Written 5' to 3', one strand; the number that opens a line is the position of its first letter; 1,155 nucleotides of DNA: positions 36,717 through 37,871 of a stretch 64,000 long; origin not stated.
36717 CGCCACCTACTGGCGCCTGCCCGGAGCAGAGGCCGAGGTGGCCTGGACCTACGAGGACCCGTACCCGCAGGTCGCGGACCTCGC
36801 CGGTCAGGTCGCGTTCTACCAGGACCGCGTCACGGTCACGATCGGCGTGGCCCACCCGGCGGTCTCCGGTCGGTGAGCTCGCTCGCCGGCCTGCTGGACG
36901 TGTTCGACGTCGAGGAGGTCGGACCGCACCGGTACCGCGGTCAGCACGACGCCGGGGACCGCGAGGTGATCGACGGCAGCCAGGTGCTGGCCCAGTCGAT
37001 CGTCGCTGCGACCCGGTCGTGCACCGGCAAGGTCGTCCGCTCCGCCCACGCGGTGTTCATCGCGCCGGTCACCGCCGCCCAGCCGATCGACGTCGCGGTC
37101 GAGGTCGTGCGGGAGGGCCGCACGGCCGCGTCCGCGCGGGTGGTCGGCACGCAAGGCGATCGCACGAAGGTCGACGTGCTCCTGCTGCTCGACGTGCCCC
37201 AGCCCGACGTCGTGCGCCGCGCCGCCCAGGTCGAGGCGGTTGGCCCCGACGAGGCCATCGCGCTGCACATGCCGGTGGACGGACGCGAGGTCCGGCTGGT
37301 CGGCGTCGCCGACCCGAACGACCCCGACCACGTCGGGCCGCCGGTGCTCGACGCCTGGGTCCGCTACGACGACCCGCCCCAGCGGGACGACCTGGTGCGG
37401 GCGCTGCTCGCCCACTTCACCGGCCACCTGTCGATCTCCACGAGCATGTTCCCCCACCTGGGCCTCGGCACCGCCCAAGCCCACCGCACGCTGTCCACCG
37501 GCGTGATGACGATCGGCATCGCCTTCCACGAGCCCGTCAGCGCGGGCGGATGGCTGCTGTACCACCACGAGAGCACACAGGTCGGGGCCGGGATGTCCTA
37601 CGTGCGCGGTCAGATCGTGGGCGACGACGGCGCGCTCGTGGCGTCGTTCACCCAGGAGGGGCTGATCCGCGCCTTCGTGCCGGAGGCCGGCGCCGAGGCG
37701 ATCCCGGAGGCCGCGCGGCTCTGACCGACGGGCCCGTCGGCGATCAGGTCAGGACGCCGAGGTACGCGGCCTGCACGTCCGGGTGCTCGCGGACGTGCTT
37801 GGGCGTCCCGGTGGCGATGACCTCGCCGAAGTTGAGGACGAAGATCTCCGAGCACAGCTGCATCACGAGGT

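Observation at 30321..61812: About 30 reading-frame breaks, mostly +1, all lie right of 30.3 kb and none lie in the first 30 kb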

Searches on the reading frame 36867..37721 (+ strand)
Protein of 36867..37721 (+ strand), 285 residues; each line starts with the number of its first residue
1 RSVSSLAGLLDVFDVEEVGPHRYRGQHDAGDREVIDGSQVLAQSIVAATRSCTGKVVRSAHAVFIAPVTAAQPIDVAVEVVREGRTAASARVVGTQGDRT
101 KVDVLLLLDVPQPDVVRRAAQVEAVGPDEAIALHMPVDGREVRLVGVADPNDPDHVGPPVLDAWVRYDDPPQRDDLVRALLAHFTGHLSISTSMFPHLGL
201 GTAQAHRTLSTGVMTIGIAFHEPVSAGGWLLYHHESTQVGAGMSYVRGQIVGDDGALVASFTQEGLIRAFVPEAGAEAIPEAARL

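Call 63: search_protein_families(library=pfam, proteins=[window:36867-37721:+], max_evalue=0.001)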
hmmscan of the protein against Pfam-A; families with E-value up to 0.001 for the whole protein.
window:36867-37721:+ (285 aa): 4 families
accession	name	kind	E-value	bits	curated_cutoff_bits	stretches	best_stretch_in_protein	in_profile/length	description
PF20789.3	4HBT_3C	-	3.7e-12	47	24.1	1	136-267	21-140/140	Acyl-CoA thioesterase C-terminal domain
PF13622.12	4HBT_3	-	4.2e-11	43.4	24.3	1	37-103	13-77/83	Acyl-CoA thioesterase N-terminal domain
PF03061.28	4HBT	-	0.00025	21.7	20.6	0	46-101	20-77/79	Thioesterase superfamily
PF02551.21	Acyl_CoA_thio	-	0.00038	20.8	21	1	163-266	33-132/132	Acyl-CoA thioesterase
